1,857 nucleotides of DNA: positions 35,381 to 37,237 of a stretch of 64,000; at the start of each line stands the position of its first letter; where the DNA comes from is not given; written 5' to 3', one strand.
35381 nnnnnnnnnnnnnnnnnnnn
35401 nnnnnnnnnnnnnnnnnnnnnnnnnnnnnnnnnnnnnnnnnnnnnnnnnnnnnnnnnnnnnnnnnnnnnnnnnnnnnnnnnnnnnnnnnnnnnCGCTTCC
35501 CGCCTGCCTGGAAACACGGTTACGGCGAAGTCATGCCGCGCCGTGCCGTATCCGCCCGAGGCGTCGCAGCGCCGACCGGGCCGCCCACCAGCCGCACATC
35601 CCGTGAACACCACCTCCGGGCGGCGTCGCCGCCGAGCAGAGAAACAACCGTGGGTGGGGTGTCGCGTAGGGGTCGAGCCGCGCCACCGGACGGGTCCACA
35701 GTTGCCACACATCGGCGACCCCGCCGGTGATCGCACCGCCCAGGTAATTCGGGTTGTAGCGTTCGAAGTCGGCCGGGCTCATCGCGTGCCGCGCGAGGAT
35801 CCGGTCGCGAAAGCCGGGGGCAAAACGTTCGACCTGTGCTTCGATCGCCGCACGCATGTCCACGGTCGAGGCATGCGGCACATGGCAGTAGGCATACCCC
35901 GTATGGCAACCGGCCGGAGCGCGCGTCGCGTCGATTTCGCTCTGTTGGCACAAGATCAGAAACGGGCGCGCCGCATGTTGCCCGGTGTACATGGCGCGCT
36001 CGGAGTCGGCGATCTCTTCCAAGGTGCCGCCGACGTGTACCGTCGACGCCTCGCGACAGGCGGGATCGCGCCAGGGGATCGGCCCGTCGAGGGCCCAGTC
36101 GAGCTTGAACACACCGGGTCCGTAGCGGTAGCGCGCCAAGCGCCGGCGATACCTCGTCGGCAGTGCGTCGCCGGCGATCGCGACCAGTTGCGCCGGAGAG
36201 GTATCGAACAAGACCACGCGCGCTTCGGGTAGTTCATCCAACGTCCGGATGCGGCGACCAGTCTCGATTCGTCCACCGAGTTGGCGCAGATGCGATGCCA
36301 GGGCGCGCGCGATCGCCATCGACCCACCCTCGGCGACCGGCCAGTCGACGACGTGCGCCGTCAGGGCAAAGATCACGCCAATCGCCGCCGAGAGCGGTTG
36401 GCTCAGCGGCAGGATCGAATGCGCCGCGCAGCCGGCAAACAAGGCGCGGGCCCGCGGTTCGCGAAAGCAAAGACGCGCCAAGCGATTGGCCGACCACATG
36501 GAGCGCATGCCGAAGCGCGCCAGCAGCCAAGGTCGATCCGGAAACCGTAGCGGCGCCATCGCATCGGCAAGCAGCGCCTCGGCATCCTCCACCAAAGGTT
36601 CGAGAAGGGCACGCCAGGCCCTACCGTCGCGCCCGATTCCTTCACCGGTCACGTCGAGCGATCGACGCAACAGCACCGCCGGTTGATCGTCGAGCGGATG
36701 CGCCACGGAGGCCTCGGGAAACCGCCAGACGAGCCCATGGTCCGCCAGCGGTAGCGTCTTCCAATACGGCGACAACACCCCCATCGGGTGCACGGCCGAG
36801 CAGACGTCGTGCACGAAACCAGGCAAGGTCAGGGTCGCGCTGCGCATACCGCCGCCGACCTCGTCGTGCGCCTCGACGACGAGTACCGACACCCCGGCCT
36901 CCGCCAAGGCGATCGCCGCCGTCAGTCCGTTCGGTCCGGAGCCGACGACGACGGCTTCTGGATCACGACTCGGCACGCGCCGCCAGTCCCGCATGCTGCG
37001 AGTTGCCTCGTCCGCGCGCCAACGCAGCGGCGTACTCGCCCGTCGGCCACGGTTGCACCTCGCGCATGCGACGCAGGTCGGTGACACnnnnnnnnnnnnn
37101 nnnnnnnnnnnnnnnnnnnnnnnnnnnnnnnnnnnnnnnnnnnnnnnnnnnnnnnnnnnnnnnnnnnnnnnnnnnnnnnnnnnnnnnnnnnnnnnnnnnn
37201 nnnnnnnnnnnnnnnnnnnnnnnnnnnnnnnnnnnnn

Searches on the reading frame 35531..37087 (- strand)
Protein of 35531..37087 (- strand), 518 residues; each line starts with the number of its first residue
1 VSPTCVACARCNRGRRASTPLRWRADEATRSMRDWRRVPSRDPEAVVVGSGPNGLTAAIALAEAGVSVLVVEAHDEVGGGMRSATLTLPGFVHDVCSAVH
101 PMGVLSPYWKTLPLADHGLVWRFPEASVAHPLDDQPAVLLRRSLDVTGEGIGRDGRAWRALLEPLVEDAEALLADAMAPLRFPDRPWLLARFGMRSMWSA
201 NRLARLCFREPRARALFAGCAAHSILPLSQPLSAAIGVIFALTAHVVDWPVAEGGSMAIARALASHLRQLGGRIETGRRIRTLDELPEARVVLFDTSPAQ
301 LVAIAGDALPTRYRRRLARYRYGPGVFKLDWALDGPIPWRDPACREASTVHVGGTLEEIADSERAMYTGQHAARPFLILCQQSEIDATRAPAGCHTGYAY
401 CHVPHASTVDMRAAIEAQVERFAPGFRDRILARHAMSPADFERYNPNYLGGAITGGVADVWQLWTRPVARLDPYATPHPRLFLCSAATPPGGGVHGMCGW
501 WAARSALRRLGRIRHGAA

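Call 48: search_protein_families(library=pfam, max_evalue=0.00001, proteins=[window:35531-37087:-])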
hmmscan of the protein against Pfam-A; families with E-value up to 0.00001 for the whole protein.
window:35531-37087:- (518 aa): 7 families
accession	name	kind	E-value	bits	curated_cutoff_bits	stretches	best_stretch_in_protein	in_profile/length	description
PF13450.12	NAD_binding_8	-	4.3e-12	46.6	21.9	1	47-100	1-52/68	NAD(P)-binding Rossmann-like domain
PF01593.30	Amino_oxidase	-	3.7e-11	43.4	19.8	1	54-496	3-430/443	Flavin containing amine oxidoreductase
PF12831.13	FAD_oxidored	-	1.1e-07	32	27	1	46-86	3-43/416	FAD dependent oxidoreductase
PF01266.30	DAO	-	1.3e-07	31.9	27.9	1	45-291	2-182/353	FAD dependent oxidoreductase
PF01494.25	FAD_binding_3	-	8.4e-07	29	22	1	44-86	3-45/349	FAD binding domain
PF01946.23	Thi4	-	1.5e-06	28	26.2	1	30-82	7-58/235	Thi4 family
PF00890.30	FAD_binding_2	-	3.9e-06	26.8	20.4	1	45-81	2-38/414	FAD binding domain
